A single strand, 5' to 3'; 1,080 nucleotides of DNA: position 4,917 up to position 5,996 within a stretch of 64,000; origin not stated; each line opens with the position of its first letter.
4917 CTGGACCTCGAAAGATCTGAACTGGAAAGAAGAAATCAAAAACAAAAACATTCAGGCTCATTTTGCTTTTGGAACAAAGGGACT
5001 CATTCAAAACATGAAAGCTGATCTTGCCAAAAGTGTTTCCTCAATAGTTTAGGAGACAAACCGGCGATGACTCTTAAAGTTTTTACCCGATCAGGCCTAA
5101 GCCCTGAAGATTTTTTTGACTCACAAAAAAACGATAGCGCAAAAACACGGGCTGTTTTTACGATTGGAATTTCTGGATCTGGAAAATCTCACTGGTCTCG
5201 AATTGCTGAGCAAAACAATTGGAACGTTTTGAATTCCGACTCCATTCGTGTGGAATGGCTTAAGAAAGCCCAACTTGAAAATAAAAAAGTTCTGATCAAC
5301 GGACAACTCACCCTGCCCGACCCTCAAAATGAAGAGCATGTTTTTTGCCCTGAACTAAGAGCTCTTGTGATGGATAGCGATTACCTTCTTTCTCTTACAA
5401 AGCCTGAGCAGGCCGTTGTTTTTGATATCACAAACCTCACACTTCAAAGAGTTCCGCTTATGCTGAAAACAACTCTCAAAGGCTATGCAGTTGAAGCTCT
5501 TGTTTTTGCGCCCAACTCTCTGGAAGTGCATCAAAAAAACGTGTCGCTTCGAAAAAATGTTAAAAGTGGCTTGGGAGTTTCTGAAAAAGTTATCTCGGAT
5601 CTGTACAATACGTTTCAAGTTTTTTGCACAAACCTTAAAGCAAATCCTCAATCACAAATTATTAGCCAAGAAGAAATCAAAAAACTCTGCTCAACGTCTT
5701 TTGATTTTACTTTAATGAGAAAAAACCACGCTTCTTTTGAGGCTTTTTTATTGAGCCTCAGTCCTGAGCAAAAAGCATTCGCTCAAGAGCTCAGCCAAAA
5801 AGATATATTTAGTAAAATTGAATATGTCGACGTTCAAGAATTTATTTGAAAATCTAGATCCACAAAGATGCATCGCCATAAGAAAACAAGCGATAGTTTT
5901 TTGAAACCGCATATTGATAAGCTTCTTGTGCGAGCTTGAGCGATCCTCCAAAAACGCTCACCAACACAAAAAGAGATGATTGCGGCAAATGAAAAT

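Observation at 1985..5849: Candidate RNA end-healing operon: 2H cyclic phosphodiesterase fusion + CysQ-type 3'-phosphatase + PNK-like 5'-kinase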

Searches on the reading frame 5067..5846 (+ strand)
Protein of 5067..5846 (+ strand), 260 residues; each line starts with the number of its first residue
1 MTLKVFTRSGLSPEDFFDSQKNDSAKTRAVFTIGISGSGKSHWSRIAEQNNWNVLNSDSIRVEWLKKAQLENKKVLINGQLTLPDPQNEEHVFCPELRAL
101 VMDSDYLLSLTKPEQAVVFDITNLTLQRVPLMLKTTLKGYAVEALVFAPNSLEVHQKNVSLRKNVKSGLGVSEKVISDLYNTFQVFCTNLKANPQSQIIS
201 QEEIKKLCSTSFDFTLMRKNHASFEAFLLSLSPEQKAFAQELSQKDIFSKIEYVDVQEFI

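Call 3: search_protein_families(library=pfam, proteins=[window:5067-5846:+], max_evalue=1)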
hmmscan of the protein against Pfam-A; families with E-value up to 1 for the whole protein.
window:5067-5846:+ (260 aa): 2 families
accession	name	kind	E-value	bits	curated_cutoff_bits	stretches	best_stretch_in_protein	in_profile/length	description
PF13671.12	AAA_33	-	2.7e-07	31.4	27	1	30-179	2-136/143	AAA domain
PF18192.6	DNTTIP1_dimer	-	0.16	12.8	26.1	1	179-213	26-60/69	DNTTIP1 dimerisation domain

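Call 4: search_protein_families(library=ncbifam, proteins=[window:5067-5846:+], max_evalue=1)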
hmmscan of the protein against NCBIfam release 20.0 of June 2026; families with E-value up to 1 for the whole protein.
window:5067-5846:+ (260 aa): 1 family
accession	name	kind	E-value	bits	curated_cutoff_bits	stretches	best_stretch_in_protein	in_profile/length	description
NF040667.1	hom_kin_desulfo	exception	0.08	12.8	197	1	29-60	2-34/163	homoserine kinase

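Call 5: search_solved_structures(query=window:5067-5846:+, max_evalue=10, show_alignments=3)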
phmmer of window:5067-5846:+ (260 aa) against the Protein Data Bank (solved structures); distinct sequences matched with E-value up to 10: 1.
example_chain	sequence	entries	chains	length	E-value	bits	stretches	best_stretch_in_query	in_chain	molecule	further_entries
1ly1_A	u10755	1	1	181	1.9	11.3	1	28-62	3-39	polynucleotide kinase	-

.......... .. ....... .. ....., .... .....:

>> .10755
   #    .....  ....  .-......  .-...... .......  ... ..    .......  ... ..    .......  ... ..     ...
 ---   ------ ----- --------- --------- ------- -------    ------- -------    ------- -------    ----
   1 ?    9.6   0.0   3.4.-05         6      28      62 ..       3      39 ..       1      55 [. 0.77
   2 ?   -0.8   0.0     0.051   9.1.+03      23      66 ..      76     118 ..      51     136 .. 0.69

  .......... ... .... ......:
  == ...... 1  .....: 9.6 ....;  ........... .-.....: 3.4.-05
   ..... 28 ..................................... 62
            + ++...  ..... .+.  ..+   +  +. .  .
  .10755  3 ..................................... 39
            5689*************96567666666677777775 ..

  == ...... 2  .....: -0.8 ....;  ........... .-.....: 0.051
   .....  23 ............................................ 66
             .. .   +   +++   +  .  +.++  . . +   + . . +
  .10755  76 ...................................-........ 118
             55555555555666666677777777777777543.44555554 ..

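Call 8: find_homologous_proteins(query=window:5067-5846:+, max_evalue=0.001)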
Query window:5067-5846:+ (260 aa): 7 proteins with E <= 0.001 among 1433 candidates.
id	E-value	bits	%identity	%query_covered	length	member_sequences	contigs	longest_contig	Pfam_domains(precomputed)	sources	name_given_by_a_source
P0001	7.0e-162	554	97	100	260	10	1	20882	PF13671.13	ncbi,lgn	-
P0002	6.7e-144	496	85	100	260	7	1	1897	PF13671.13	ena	-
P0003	3.4e-142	490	86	100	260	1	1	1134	PF13671.13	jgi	jgi:hypothetical protein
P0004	6.3e-141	486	85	100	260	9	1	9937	PF13671.13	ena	-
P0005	9.0e-139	479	84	100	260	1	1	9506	PF13671.13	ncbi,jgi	jgi:hypothetical protein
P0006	6.5e-105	368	84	77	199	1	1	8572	-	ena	-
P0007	1.7e-44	170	35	98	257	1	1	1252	PF13671.13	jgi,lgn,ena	-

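Call 18: search_solved_structures(query=A1, max_evalue=10, show_alignments=4)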
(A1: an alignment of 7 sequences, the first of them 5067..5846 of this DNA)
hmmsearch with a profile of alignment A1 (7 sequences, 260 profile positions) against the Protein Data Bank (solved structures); distinct sequences matched with E-value up to 10: 8.
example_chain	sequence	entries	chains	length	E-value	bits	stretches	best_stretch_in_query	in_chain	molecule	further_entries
1ly1_A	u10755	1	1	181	0.017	17.6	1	27-74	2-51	polynucleotide kinase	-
1ltq_A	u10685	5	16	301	0.055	15.9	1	27-73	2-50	POLYNUCLEOTIDE KINASE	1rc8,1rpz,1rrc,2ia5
3dhn_A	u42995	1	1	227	0.32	13.4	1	130-172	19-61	NAD-dependent epimerase/dehydratase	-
8adn_D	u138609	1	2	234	0.56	12.6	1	157-206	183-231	Proteasome subunit alpha type-5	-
3eph_A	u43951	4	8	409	0.98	11.8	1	29-62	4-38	tRNA isopentenyltransferase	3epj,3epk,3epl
5jr9_C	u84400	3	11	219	2.7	10.4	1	193-260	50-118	NEQ131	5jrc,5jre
5jr9_B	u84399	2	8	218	3.3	10.1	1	193-260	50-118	NEQ131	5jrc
5jr9_A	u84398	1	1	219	3.3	10.1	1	193-260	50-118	NEQ131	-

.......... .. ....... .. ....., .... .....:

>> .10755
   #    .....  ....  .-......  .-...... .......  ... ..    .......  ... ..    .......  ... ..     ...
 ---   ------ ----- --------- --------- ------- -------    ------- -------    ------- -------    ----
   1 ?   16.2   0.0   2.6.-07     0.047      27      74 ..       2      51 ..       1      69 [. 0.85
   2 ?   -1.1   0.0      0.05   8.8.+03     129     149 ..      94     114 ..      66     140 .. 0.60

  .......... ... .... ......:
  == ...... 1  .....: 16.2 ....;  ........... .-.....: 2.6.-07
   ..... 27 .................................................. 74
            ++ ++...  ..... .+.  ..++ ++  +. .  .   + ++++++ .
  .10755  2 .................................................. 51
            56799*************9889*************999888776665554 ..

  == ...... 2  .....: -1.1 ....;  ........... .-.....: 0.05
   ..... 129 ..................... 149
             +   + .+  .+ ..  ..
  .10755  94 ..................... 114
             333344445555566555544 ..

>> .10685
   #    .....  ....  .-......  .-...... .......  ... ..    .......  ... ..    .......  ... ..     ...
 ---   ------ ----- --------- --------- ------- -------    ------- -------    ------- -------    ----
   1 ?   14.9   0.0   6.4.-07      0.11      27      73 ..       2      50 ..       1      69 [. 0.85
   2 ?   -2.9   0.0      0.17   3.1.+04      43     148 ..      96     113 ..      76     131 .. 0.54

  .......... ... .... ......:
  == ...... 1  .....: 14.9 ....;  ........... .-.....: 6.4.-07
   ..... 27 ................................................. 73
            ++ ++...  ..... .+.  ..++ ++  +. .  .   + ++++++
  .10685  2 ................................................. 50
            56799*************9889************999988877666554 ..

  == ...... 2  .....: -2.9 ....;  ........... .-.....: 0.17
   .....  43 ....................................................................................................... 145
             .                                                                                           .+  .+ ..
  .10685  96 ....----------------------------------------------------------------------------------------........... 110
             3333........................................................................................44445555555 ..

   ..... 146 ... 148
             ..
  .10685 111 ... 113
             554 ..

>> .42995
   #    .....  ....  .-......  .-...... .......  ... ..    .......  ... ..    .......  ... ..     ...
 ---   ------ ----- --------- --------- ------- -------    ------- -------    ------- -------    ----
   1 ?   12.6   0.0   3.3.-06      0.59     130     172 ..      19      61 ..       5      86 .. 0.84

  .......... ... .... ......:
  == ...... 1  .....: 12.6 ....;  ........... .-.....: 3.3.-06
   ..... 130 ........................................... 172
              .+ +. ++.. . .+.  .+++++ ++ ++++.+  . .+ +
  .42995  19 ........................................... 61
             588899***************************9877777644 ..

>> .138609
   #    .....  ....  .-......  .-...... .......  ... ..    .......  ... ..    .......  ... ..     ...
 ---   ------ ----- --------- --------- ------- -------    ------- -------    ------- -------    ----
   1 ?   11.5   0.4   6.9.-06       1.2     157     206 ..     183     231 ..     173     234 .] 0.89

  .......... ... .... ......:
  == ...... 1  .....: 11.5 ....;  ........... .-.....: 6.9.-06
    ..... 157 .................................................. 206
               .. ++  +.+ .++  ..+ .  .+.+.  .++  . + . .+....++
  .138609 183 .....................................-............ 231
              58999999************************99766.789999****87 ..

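Call 27: search_protein_representatives(alignment_id=A1)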
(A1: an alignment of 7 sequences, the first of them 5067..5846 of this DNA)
Query: 7 sequences, 260 profile positions. Proteins with E-value up to 0.001 (for the whole library): 69; up to 1e-10: 47; up to 1e-30: 18. The best 69 are listed.
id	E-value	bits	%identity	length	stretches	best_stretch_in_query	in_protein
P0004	8.9e-153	523.3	-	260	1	1-260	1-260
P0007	8.8e-114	395.5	-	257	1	5-259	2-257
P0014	1.9e-81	289.5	-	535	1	4-259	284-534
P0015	4.3e-67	242.5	-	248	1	11-259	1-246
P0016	3.6e-52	193.6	-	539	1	9-259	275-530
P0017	4.9e-46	173.5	-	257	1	12-260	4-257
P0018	1.6e-44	168.5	-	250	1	26-257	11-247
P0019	1.1e-42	162.5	-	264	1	21-258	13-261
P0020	3.6e-42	160.8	-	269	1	9-258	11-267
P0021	3.3e-40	154.4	-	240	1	31-259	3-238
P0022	6.8e-38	146.8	-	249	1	26-259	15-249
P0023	2.0e-37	145.2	-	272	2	7-179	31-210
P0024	4.6e-35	137.5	-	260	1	15-251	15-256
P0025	6.9e-35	136.9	-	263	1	15-257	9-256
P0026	2.9e-33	131.6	-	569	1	7-256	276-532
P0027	9.4e-33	129.9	-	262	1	28-251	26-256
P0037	7.2e-23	97.5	-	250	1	23-247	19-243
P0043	1.3e-17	80.3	-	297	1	12-168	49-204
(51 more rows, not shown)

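Call 29: search_protein_families(library=pfam, alignment_id=A3, max_evalue=0.001)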
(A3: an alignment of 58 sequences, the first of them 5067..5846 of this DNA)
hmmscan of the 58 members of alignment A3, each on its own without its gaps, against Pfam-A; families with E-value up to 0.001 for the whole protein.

A. member 1, window:5067-5846:+ (260 aa): 1 family
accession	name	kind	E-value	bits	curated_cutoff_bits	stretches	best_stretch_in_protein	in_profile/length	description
PF13671.12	AAA_33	-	2.7e-07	31.4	27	1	30-179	2-136/143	AAA domain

B. families by the number of members that match (of 58 scanned): 16 families
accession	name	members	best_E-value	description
PF13671.12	AAA_33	56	8.7e-23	AAA domain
PF06414.18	Zeta_toxin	17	1.4e-11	Zeta toxin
PF13238.12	AAA_18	4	0.00015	AAA domain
PF00459.30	Inositol_P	3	3.7e-43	Inositol monophosphatase family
PF08433.16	KTI12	3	2.6e-09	Chromatin associated protein KTI12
PF13191.12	AAA_16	3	0.0002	AAA ATPase domain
PF00293.34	NUDIX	2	3.9e-20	NUDIX domain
PF01591.24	6PF2K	2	1.9e-07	6-phosphofructo-2-kinase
PF13401.12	AAA_22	2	0.0005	AAA domain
PF25109.1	HAD_PNKP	1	2.7e-23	Polynucleotide kinase PNKP phosphatase domain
PF14815.12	NUDIX_4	1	9.5e-09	NUDIX domain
PF04055.27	Radical_SAM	1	7.7e-08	Radical SAM superfamily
PF22327.2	Nudt16-like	1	4.1e-06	U8 snoRNA-decapping enzyme-like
PF13173.12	AAA_14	1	0.00014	AAA domain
PF25199.1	nSTAND_NTPase5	1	0.00083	Novel STAND NTPase 5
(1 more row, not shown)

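Call 30: predict_structure(alignment_id=A1)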
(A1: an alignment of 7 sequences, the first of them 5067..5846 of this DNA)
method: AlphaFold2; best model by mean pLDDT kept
length: 260 residues; sequences in the alignment: 7
mean_pLDDT: 69.1   pTM: 0.66
mean pLDDT of the five models: 69.1, 57.2, 56.5, 54.9, 49.9
residues with pLDDT >= 90: 53; 70-90: 84; 50-70: 59; < 50: 64
segments of 3 or more residues with pLDDT < 50: 158-199, 210-223, 258-260
pLDDT, mean of each block of 10 residues (from residue 1): 70 92 90 69 89 90 93 88 91 84 86 91 60 84 77 52 37 38 41 40 52 46 55 62 58 63
secondary structure, 60 per line:
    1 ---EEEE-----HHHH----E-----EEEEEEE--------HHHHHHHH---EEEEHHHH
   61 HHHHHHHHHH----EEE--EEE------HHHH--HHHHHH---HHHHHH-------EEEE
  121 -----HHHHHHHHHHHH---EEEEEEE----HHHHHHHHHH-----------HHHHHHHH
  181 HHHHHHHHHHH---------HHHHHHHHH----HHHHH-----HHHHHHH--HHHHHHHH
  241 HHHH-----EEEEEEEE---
elements in order: E4-7 H13-16 E27-33 H42-49 E53-56 H57-70 E75-77 E80-82 H89-92 H95-100 H104-109 E117-120 H126-137 E141-147 H152-161 H173-191 H201-209 H214-218 H224-230 H233-244 E250-257

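Call 33: fold_search(model_id=the predicted structure, library=pdb)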
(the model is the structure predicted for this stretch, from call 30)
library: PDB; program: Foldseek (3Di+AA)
matches with E <= 10: 569; with E <= 0.001: 0
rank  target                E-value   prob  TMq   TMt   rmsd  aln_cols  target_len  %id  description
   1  1gvn_B                2.3e-03  0.97  0.38  0.36  15.8       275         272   16  Crystal Structure of the Plasmid Maintenance System epsilon/zeta: Meachnism of toxin inactivation and toxin function (released 2003-01-29)
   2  4eun                  5.7e-03  0.94  0.29  0.40  11.9       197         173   15  Crystal structure of a sugar kinase (Target EFI-502144 from Janibacter sp. HTCC2649), unliganded structure (released 2012-05-16)
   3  4zo4_C                7.2e-03  0.89  0.29  0.35  11.8       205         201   16  Dephospho-CoA kinase from Campylobacter jejuni. (released 2015-05-13)
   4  2cmk                  7.6e-03  0.94  0.31  0.34   9.4       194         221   13  CYTIDINE MONOPHOSPHATE KINASE IN COMPLEX WITH CYTIDINE-DI-PHOSPHATE (released 1999-09-20)
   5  3rdp_A                9.2e-03  0.87  0.37  0.32  12.6       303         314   11  Crystal structure of thymidine kinase from herpes simplex virus type 1 in complex with N-METHYL-FHBT (released 2011-08-03)
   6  1p73_A                9.7e-03  0.93  0.41  0.34  12.1       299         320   12  Crystal structure of EHV4-TK complexed with TP4A (released 2003-11-04)
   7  1e2h_A                9.7e-03  0.80  0.34  0.29  12.2       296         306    9  The nucleoside binding site of Herpes simplex type 1 thymidine kinase analyzed by X-ray crystallography (released 2000-11-06)
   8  2ia5_D                1.0e-02  0.99  0.37  0.33   7.2       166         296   22  T4 polynucleotide kinase/phosphatase with bound sulfate and magnesium. (released 2007-06-05)
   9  1p75_D                1.0e-02  0.90  0.38  0.32  12.5       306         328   11  Crystal structure of EHV4-TK complexed with TP5A (released 2003-11-04)
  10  2bdt                  1.2e-02  0.89  0.33  0.46  11.4       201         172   17  Crystal Structure of the Putative Gluconate Kinase from Bacillus halodurans, Northeast Structural Genomics Target BhR61 (released 2005-11-01)
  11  4e22                  1.2e-02  0.87  0.28  0.32  10.0       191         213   15  Structure of cytidine monophosphate kinase from Yersinia pseudotuberculosis (released 2012-12-19)
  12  1yj5_B                1.3e-02  0.99  0.39  0.28   7.6       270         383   12  Molecular architecture of mammalian polynucleotide kinase, a DNA repair enzyme (released 2005-03-15)
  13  3zvl                  1.5e-02  0.99  0.38  0.27   8.1       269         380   13  The structural basis for substrate recognition by mammalian polynucleotide kinase 3' phosphatase (released 2011-11-16)
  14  1e2m_A                1.5e-02  0.72  0.33  0.29  11.9       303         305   10  HPT + HMTT (released 2001-03-31)
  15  4zo4_A                1.7e-02  0.80  0.30  0.36  11.9       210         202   18  Dephospho-CoA kinase from Campylobacter jejuni. (released 2015-05-13)
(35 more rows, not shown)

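Call 34: search_solved_structures(query=A3, max_evalue=0.1, show_alignments=3)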
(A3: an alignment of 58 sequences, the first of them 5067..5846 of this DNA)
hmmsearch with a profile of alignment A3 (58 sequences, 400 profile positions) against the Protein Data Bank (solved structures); distinct sequences matched with E-value up to 0.1: 91 (the best 60 are shown).
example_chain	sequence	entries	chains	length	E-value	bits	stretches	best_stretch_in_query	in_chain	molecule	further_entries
1ly1_A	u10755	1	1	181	7.5e-17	64.8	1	132-300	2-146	polynucleotide kinase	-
1ltq_A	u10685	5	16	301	3.6e-16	62.5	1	132-300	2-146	POLYNUCLEOTIDE KINASE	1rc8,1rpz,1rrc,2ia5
4xrp_A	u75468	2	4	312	3.7e-13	52.6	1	128-308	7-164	Pnkp1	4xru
9drz_A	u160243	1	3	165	5.9e-12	48.7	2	132-165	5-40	p-loop containing nucleoside triphosphatehydrolase protein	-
9d8a_A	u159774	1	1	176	7.7e-11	45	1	132-165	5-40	Rhizopus azygosporus Kinase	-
9d2f_A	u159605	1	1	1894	1e-09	41.3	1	92-164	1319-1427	Adenylate kinase 9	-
3u7g_A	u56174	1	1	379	2.5e-08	36.7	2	131-165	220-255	Bifunctional polynucleotide phosphatase/kinase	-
3u7e_B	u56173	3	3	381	2.5e-08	36.7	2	131-165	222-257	Bifunctional polynucleotide phosphatase/kinase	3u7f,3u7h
1yj5_A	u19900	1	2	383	2.6e-08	36.7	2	131-165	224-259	5' polynucleotide kinase-3' phosphatase catalytic domain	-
3zvn_A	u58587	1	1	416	3.2e-08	36.4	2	131-165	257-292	BIFUNCTIONAL POLYNUCLEOTIDE PHOSPHATASE/KINASE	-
3zvl_A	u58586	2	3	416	3.2e-08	36.4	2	131-165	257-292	BIFUNCTIONAL POLYNUCLEOTIDE PHOSPHATASE/KINASE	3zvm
4gp7_A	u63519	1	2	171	2.9e-07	33.2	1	134-271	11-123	Metallophosphoesterase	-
4jst_A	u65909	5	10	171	1.3e-06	31.1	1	134-270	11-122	Metallophosphoesterase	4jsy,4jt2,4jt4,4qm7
4gp6_A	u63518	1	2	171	1.4e-06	31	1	134-269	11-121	Metallophosphoesterase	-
3adb_A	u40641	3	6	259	7.1e-06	28.7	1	133-370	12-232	L-seryl-tRNA(Sec) kinase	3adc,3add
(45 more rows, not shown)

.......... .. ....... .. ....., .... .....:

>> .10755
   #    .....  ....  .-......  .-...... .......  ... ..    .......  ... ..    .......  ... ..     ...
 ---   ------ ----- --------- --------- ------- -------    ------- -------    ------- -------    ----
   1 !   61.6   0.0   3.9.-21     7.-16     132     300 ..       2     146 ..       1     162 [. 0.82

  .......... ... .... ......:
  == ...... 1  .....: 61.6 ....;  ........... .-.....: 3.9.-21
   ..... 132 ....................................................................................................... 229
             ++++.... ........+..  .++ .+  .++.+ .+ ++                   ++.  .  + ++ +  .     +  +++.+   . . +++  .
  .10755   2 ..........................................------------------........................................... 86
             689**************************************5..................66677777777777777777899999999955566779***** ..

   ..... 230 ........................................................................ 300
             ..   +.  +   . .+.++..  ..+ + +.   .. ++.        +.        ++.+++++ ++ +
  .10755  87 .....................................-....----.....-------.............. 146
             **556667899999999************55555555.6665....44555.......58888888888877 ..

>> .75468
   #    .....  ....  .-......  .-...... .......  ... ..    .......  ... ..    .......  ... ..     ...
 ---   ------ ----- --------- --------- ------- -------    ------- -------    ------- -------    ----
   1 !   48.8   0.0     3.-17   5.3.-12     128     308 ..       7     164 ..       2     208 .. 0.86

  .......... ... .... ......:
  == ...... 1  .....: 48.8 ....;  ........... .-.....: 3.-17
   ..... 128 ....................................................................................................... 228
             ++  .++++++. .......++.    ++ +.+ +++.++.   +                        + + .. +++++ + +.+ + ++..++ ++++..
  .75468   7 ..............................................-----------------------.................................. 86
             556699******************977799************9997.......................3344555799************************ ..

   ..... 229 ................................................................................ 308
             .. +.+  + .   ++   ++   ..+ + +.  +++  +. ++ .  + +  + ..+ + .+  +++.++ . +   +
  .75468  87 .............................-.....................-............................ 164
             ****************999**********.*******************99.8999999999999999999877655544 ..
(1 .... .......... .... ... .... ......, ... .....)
